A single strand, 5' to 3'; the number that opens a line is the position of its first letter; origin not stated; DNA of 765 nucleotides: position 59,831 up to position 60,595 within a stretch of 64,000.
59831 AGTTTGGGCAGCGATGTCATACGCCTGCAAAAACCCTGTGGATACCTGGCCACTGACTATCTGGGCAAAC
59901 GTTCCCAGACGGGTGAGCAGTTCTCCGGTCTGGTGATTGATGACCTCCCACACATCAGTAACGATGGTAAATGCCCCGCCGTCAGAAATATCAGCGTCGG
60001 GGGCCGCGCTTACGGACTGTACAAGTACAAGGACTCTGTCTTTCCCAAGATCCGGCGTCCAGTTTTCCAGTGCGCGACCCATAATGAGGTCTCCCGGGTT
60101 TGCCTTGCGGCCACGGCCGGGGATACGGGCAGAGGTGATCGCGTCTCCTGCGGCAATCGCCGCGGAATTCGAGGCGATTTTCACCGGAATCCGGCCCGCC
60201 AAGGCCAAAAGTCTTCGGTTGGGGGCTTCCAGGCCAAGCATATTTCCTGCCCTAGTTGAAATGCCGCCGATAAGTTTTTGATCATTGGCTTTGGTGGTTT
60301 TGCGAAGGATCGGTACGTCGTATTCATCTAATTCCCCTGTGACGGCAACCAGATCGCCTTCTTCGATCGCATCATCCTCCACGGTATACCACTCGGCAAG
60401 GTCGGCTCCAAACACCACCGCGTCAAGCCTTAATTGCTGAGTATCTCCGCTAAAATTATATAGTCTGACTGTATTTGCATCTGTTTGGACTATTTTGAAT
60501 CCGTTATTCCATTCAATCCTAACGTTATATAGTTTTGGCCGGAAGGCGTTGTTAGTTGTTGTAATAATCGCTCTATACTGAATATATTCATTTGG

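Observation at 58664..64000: Giant surface protein with duplicated ~100-aa blocks ~1,000 aa apart, Gly-rich low-complexity region and LamG-like domain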

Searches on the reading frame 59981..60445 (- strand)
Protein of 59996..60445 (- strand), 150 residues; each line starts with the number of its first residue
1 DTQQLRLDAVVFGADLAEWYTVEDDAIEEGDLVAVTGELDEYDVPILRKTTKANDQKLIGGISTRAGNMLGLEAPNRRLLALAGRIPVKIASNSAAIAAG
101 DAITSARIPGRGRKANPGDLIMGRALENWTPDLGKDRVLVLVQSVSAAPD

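Call 35: search_protein_families(library=pfam, proteins=[window:59996-60445:-], max_evalue=10)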
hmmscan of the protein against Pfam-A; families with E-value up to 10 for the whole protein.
window:59996-60445:- (150 aa): 1 family
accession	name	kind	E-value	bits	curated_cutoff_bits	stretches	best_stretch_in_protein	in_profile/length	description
PF01336.31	tRNA_anti-codon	-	0.061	13.7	27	1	7-43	29-61/75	OB-fold nucleic acid binding domain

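Call 54: search_solved_structures(query=A4, max_evalue=10, show_alignments=3)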
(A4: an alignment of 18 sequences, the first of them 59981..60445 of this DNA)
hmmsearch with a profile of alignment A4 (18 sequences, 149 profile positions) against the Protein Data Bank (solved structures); distinct sequences matched with E-value up to 10: 6.
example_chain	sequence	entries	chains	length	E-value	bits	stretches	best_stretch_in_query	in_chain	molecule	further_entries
3gqh_A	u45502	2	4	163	7.9e-05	25.4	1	30-74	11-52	Preneck appendage protein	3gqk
6qz9_A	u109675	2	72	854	0.0031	20.2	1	14-74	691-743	Pre-neck appendage protein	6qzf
6qvk_1e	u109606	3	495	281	0.01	18.5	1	94-135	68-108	Capsid fiber protein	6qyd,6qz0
3suc_A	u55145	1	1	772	0.015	18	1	31-74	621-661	Preneck appendage protein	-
6qyy_A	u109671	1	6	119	0.077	15.7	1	93-134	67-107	Capsid fiber protein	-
28nb_A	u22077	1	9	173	0.33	13.6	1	76-112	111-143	chaperon domain D4 for tailspike protein Dpo31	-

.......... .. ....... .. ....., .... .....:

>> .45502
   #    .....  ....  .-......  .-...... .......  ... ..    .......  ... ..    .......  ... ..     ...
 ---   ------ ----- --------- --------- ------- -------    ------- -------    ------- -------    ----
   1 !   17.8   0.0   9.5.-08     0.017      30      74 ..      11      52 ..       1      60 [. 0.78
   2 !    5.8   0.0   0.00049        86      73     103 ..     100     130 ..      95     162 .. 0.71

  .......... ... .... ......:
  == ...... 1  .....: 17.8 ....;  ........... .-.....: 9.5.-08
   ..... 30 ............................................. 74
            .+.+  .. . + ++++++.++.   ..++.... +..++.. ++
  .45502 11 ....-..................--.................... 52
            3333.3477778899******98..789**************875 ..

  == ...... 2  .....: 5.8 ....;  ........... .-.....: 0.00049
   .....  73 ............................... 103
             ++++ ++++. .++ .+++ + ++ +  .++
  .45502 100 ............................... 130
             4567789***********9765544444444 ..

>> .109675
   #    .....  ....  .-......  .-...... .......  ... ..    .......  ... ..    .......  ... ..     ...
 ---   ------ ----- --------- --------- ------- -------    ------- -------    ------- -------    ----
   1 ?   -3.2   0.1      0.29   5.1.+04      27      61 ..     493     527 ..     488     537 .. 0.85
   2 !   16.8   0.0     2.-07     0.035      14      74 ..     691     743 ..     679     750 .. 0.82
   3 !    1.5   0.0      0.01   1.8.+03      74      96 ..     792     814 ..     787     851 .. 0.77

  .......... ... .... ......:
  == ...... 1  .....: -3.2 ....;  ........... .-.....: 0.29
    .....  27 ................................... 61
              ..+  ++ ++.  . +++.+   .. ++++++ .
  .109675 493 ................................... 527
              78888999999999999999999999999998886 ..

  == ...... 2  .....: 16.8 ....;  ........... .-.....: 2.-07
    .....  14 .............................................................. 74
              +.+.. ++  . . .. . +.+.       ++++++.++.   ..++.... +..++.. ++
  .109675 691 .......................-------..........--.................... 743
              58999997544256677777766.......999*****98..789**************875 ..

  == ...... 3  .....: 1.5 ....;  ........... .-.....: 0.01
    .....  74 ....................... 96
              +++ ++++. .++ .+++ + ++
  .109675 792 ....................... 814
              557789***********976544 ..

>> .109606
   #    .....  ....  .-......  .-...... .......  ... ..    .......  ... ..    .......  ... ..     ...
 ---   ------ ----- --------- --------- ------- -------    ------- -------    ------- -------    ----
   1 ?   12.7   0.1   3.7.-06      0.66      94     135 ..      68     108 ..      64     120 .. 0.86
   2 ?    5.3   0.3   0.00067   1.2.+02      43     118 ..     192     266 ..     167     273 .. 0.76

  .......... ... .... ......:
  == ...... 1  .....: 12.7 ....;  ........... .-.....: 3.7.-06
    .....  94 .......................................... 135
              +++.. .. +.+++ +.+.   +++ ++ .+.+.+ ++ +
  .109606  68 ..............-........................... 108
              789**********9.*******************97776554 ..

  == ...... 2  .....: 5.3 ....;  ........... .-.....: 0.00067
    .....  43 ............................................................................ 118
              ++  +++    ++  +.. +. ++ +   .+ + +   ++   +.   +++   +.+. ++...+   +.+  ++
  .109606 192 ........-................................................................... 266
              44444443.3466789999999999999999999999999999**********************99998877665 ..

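Call 55: search_protein_families(library=pfam, alignment_id=A4, max_evalue=1)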
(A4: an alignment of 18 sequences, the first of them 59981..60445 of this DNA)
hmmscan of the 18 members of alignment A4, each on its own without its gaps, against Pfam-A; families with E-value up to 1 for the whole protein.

A. member 1, window:59981-60445:- (155 aa): 1 family
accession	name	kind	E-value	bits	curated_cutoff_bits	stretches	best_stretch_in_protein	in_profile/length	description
PF01336.31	tRNA_anti-codon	-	0.064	13.6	27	1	7-43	29-61/75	OB-fold nucleic acid binding domain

B. families by the number of members that match (of 18 scanned): 11 families
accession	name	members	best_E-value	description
PF11962.13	Peptidase_G2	8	8.8e-07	Peptidase_G2, IMC autoproteolytic cleavage domain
PF09956.15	Phage_cement_2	2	0.027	Phage cement protein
PF23982.2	XM1_gp53_minor_capsid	1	0.02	XM1 gp53 minor capsid protein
PF16450.11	Prot_ATP_ID_OB_C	1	0.058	Proteasomal ATPase OB C-terminal domain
PF01336.31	tRNA_anti-codon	1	0.064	OB-fold nucleic acid binding domain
PF02080.26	TrkA_C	1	0.065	TrkA-C domain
PF17248.7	DUF5317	1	0.071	Family of unknown function (DUF5317)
PF20808.2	MINT_RAM7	1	0.12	Msx2-interacting protein, RAM7 domain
PF00166.26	Cpn10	1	0.15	Chaperonin 10 Kd subunit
PF18344.7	CBM32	1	0.2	Carbohydrate binding module family 32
PF19296.4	RelA_AH_RIS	1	0.25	RelA/SpoT, AH and RIS domains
